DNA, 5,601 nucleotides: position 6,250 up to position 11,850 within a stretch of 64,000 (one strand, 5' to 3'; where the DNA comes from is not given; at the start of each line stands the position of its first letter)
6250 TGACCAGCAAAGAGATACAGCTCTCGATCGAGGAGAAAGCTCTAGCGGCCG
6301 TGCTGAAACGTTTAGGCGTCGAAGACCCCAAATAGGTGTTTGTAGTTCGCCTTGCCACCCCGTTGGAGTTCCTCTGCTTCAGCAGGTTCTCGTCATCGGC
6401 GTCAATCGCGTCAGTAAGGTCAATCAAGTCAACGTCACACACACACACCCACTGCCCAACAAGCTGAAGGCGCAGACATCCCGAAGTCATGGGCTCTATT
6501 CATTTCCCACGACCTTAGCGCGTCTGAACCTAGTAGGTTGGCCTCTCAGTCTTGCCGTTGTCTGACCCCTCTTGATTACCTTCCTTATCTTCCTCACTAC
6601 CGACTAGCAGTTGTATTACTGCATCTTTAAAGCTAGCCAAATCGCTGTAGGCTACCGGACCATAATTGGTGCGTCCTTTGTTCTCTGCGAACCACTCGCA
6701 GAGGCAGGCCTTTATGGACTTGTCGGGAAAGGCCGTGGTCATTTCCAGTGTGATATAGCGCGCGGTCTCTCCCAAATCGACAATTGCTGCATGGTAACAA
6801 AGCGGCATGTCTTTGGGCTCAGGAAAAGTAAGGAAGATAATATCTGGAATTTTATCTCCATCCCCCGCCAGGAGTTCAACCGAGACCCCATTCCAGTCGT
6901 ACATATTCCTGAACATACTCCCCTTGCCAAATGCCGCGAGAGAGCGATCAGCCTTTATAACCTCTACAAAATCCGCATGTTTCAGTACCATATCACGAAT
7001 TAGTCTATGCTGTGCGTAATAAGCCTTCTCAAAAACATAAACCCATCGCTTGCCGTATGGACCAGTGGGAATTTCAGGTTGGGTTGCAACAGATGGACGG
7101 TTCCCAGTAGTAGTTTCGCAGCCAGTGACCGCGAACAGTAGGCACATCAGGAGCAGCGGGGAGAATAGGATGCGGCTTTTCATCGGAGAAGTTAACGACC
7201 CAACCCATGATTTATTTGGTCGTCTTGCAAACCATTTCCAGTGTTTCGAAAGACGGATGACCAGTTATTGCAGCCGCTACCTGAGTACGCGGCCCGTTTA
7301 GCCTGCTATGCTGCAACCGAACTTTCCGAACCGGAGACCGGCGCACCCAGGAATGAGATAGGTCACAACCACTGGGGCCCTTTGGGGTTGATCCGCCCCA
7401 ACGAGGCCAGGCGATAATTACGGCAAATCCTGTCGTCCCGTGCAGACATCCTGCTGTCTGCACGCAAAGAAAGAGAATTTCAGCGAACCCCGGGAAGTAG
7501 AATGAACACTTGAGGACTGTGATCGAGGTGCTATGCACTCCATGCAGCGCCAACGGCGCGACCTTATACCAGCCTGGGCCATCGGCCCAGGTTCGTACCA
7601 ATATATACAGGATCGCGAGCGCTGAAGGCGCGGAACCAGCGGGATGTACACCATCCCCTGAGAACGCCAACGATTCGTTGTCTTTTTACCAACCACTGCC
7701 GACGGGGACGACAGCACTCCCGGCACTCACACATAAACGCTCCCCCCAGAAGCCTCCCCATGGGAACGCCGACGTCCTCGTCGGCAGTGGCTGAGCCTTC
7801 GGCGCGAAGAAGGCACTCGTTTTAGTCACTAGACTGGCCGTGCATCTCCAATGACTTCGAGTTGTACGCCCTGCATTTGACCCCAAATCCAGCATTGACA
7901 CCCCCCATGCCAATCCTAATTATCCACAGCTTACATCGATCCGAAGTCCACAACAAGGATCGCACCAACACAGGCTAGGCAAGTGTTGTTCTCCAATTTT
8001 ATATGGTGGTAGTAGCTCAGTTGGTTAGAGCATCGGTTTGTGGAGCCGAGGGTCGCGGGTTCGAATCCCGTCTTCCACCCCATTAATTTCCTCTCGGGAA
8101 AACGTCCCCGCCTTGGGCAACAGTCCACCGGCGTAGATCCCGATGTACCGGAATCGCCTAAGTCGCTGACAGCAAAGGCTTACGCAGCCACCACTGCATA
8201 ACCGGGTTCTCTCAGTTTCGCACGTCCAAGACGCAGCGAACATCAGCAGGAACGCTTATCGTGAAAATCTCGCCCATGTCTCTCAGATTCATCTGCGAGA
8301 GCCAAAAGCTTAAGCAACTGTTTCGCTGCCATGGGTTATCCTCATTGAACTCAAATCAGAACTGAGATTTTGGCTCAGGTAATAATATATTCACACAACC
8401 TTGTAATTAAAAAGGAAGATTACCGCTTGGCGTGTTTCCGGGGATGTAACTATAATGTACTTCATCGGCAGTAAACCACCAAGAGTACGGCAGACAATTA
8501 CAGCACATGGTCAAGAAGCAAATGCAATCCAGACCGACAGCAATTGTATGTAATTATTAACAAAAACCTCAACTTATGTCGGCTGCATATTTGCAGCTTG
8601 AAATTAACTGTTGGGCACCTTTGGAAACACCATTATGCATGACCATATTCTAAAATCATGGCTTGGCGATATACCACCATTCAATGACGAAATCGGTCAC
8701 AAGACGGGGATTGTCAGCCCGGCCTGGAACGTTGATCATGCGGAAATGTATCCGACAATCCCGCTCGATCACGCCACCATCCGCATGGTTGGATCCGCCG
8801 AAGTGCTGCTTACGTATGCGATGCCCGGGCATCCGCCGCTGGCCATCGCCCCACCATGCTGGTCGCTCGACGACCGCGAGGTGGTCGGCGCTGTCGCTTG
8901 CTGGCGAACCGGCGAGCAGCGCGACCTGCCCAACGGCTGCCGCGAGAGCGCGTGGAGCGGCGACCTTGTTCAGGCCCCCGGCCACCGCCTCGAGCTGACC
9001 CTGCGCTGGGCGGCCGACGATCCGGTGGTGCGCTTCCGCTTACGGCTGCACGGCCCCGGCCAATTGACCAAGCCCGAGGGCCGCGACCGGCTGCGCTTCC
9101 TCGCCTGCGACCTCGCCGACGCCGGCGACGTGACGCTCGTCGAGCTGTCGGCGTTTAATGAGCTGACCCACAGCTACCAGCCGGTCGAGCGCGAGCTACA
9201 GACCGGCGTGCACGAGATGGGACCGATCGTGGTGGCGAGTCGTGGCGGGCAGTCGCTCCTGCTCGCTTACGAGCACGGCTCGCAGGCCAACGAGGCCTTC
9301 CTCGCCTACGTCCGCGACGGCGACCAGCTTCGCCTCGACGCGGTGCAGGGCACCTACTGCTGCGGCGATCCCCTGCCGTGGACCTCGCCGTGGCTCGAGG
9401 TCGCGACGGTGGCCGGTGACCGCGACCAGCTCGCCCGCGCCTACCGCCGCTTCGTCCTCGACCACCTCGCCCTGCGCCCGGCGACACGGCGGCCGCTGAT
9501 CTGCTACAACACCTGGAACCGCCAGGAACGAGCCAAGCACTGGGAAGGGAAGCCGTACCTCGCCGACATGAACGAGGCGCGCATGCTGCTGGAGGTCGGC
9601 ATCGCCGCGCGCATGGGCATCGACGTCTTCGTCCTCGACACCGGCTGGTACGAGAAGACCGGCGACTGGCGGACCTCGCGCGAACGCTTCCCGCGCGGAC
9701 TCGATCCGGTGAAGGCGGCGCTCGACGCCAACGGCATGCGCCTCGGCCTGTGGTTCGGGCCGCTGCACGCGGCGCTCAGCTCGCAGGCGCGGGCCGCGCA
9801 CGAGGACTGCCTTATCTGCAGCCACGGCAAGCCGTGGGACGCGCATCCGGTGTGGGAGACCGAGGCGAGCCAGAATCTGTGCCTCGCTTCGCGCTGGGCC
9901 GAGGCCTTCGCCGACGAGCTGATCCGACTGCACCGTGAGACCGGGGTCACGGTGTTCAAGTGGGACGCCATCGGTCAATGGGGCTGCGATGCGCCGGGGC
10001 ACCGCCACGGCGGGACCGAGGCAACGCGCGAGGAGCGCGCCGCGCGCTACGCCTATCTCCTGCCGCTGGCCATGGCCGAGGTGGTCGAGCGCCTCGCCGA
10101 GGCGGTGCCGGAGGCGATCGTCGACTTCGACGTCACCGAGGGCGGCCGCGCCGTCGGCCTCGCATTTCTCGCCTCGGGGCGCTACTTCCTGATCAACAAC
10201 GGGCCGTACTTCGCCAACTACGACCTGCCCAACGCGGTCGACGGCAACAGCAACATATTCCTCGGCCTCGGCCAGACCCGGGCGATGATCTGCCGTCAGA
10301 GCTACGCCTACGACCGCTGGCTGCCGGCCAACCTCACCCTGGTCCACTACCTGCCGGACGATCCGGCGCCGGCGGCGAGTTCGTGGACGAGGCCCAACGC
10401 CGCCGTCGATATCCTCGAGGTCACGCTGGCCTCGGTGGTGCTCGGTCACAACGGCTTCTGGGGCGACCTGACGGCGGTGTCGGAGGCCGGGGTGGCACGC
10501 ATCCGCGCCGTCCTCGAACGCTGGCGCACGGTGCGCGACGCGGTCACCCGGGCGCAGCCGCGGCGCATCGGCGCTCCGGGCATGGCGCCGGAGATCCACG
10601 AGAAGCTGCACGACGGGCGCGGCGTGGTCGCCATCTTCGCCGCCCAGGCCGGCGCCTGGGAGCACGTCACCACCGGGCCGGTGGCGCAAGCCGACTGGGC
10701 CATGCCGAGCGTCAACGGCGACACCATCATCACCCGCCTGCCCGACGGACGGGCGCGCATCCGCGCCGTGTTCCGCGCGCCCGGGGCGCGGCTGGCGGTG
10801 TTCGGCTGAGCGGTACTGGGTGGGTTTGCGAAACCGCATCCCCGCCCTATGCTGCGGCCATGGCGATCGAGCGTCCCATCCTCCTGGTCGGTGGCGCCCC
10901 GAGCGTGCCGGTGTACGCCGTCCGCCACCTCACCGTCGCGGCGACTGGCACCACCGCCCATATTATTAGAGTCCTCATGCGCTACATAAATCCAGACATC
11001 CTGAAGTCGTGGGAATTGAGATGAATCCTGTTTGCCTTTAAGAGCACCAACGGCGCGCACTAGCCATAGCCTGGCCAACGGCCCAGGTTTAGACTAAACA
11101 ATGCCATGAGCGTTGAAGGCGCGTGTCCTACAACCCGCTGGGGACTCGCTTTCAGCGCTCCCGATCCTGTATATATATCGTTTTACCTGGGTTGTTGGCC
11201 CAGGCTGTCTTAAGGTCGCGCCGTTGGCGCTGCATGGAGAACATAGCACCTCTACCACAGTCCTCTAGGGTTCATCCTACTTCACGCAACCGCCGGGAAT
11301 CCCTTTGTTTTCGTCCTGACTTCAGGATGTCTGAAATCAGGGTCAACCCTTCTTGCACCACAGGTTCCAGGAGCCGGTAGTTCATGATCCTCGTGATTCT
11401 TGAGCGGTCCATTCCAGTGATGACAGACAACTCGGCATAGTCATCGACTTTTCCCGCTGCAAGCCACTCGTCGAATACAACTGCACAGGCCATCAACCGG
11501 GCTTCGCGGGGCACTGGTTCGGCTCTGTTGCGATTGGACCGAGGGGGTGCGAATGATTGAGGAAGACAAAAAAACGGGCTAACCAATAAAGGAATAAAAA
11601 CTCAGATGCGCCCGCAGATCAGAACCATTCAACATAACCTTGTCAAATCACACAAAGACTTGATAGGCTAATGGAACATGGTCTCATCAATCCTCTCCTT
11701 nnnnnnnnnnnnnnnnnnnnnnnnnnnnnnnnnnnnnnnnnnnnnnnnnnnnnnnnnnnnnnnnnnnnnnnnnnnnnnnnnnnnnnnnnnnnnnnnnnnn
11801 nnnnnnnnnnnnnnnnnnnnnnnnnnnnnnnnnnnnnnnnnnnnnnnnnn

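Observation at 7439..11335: Inverted MITE-like repeats bracket tRNA-His and a foreign GH36 gene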

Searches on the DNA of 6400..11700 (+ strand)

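Call 65: search_rna_families(source=window, start=6400, end=11700, threshold=evalue, max_evalue=1)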
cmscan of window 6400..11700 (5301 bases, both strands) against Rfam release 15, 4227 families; matches with E-value up to 1: 2.
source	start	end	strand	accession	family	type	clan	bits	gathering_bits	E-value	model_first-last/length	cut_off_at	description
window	8006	8079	+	RF00005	tRNA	Gene; tRNA;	CL00001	65.9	29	3.6e-13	1-71/71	no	tRNA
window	11186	11231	+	RF01687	Acido-Lenti-1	Gene; sRNA;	-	20.8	37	0.18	1-46/46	no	Acido-Lenti-1 RNA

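Call 67: search_rna_families(source=window, start=10950, end=11380, threshold=evalue, max_evalue=10, show_alignments=4)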
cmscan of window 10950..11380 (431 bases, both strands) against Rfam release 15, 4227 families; matches with E-value up to 10: 2.
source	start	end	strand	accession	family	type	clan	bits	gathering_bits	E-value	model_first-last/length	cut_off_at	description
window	11186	11231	+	RF01687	Acido-Lenti-1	Gene; sRNA;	-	20.8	37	0.015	1-46/46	no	Acido-Lenti-1 RNA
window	11311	11346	+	RF00074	mir-29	Gene; miRNA;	-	14.6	46.7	3.7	1-70/70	no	mir-29 microRNA precursor family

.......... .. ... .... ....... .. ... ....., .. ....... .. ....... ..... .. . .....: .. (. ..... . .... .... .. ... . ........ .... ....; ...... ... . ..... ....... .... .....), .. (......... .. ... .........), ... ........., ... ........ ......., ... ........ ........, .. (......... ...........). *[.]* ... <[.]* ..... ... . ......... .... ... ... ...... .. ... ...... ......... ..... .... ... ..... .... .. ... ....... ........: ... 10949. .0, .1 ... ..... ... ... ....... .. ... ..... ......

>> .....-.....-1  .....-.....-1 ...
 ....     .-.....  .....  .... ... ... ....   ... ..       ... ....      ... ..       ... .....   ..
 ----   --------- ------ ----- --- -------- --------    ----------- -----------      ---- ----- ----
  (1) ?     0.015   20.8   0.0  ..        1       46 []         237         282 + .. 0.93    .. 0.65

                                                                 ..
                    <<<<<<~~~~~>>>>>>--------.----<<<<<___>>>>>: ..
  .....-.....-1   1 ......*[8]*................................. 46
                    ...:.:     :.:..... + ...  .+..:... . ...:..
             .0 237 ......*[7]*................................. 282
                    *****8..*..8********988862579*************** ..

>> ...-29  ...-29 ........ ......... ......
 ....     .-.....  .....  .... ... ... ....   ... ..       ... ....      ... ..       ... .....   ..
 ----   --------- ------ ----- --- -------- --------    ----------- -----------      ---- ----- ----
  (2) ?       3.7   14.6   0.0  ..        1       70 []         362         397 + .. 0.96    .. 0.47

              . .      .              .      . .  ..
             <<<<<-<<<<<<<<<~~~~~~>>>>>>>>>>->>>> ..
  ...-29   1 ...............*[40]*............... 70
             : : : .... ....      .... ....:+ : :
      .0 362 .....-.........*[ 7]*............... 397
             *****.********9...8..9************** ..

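Call 69: search_rna_families(source=window, start=7400, end=7700, threshold=evalue, max_evalue=10, show_alignments=4)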
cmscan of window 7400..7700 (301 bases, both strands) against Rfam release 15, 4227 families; matches with E-value up to 10: 3.
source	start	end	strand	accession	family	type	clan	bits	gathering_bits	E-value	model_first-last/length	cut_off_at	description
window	7546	7591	-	RF01687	Acido-Lenti-1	Gene; sRNA;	-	22.4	37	0.0038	1-46/46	no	Acido-Lenti-1 RNA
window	7424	7482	+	RF04064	MIR5267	Gene; miRNA;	-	15.9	87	5.9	1-81/81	no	MIR5267 microRNA precursor family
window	7619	7635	-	RF01687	Acido-Lenti-1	Gene; sRNA;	-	12.8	37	1.6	29-45/46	no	Acido-Lenti-1 RNA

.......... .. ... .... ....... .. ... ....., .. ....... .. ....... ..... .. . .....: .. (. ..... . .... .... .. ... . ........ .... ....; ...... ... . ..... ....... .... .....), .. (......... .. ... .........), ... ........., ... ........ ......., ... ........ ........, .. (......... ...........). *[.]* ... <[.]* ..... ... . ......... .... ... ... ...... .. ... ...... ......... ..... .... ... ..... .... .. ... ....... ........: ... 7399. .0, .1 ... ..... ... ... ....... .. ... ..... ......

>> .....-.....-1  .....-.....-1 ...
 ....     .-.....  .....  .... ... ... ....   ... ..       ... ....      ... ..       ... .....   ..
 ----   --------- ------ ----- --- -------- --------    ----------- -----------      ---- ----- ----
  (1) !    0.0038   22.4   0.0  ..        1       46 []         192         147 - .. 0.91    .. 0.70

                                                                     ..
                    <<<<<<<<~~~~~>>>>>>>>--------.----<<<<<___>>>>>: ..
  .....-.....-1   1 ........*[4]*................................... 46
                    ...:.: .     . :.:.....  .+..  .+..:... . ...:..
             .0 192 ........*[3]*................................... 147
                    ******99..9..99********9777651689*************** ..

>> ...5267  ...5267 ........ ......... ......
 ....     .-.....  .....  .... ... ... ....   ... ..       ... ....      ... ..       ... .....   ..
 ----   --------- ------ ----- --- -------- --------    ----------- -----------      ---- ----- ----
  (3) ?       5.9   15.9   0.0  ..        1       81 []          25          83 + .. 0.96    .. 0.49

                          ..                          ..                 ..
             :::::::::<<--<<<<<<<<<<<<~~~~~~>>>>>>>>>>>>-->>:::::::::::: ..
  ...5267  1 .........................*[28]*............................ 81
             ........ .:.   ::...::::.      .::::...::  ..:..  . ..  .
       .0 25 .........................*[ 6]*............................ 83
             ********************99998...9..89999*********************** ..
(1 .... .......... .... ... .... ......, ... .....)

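Call 87: search_dna_similar(query=window:10993-11333:+, collection=plasmids, mode=distant, max_evalue=0.001, max_rows=10)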
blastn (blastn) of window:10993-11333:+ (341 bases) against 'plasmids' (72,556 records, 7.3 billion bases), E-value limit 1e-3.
No match.

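Call 88: search_dna_similar(query=window:8083-8745:+, collection=plasmids, mode=distant, max_evalue=0.001, max_rows=10)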
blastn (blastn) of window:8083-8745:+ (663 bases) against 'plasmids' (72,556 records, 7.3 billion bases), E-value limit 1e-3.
No match.

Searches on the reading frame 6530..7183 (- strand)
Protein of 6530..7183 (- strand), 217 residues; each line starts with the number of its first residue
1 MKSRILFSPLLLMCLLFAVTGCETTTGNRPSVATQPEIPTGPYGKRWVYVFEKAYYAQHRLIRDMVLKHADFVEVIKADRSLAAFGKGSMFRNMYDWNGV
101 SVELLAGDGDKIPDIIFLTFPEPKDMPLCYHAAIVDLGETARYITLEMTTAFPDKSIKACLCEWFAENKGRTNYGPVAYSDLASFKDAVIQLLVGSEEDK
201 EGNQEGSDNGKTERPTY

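Call 12: search_protein_families(library=pfam, proteins=[window:6530-7183:-], max_evalue=0.01)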
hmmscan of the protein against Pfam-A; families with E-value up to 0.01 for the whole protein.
window:6530-7183:- (217 aa): 0 families

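Call 53: search_protein_families(library=ncbifam, proteins=[window:6530-7183:-], max_evalue=0.01)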
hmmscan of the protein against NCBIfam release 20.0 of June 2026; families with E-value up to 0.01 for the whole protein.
window:6530-7183:- (217 aa): 0 families

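Call 54: search_protein_families(library=phrogs, proteins=[window:6530-7183:-], max_evalue=0.1)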
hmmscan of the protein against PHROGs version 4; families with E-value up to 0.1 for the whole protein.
window:6530-7183:- (217 aa): 1 family
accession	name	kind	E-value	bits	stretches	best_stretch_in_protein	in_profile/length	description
phrog_37498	-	unknown function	0.014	16.5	1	63-85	2-24/49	-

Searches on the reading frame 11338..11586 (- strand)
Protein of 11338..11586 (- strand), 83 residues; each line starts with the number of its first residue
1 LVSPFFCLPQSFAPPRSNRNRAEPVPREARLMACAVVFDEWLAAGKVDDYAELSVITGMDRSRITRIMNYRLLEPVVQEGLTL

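Call 62: search_protein_representatives(protein=window:11338-11586:-)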
Query: 83 residues. Proteins with E-value up to 0.001 (for the whole library): 614; up to 1e-10: 10; up to 1e-30: 0. The best 150 are listed.
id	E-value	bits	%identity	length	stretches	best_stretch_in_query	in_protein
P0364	1.6e-29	117.5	98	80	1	25-83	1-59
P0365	2.0e-19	85.4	75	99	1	23-79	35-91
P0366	7.5e-15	70.8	70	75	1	26-79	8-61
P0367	9.9e-15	70.5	76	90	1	32-80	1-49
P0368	2.8e-14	69.0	77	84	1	29-76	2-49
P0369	4.2e-14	68.4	72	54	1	32-81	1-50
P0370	3.5e-13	65.5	77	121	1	32-79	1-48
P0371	4.0e-13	65.3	64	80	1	27-81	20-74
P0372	4.3e-13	65.2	76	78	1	32-76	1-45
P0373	6.4e-11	58.3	49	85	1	15-80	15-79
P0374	1.9e-10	56.9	65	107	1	23-71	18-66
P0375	1.3e-09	54.1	56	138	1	22-82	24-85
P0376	1.4e-09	54.1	43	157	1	5-81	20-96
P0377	2.3e-09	53.4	60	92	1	23-74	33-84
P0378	7.3e-09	51.8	53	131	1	24-81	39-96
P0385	1.7e-08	50.6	51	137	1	15-81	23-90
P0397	8.9e-08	48.3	46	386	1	13-81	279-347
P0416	3.0e-07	46.7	48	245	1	23-80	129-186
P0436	6.0e-07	45.7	45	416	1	15-81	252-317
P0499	3.4e-06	43.3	42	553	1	14-82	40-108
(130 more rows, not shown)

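Call 63: search_protein_families(library=pfam, proteins=[P0365, P0370, P0375, P0376, P0385, P0397, P0436, P0499, P0416], max_evalue=0.01)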
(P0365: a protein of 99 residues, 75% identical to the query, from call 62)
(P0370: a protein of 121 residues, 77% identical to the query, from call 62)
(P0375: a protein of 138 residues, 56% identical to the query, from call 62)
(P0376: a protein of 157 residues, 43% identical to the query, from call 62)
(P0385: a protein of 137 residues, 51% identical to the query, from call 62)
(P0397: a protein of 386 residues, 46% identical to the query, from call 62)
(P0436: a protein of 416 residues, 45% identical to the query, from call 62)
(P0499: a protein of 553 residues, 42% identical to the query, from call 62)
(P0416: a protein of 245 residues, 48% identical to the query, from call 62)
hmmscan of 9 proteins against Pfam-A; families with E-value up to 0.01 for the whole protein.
P0365 (99 aa): 0 families

P0370 (121 aa): 0 families

P0375 (138 aa): 1 family
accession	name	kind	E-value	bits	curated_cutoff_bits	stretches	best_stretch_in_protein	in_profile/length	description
PF13276.12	HTH_21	-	0.004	17.8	28.1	0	47-78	21-54/60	HTH-like domain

P0376 (157 aa): 0 families

P0385 (137 aa): 0 families

P0397 (386 aa): 2 families
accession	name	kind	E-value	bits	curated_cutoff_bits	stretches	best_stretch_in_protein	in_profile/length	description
PF13408.12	Zn_ribbon_recom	-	5.3e-14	52.8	25.3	1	134-194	1-57/58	Recombinase zinc beta ribbon domain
PF07508.19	Recombinase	-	3.7e-10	40.4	21.1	1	22-119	1-102/102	Recombinase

P0436 (416 aa): 2 families
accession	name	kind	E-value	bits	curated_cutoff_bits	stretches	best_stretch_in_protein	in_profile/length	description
PF13408.12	Zn_ribbon_recom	-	1.4e-14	54.7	25.3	1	91-152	1-57/58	Recombinase zinc beta ribbon domain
PF07508.19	Recombinase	-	2.5e-07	31.3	21.1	1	11-76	28-102/102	Recombinase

P0499 (553 aa): 2 families
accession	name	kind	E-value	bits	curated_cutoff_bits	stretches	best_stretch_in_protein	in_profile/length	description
PF13589.12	HATPase_c_3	-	3.4e-20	72.9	25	1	203-317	5-118/137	Histidine kinase-, DNA gyrase B-, and HSP90-like ATPase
PF02518.31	HATPase_c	-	1.8e-07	32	26.4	1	204-287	9-88/111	Histidine kinase-, DNA gyrase B-, and HSP90-like ATPase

P0416 (245 aa): 0 families
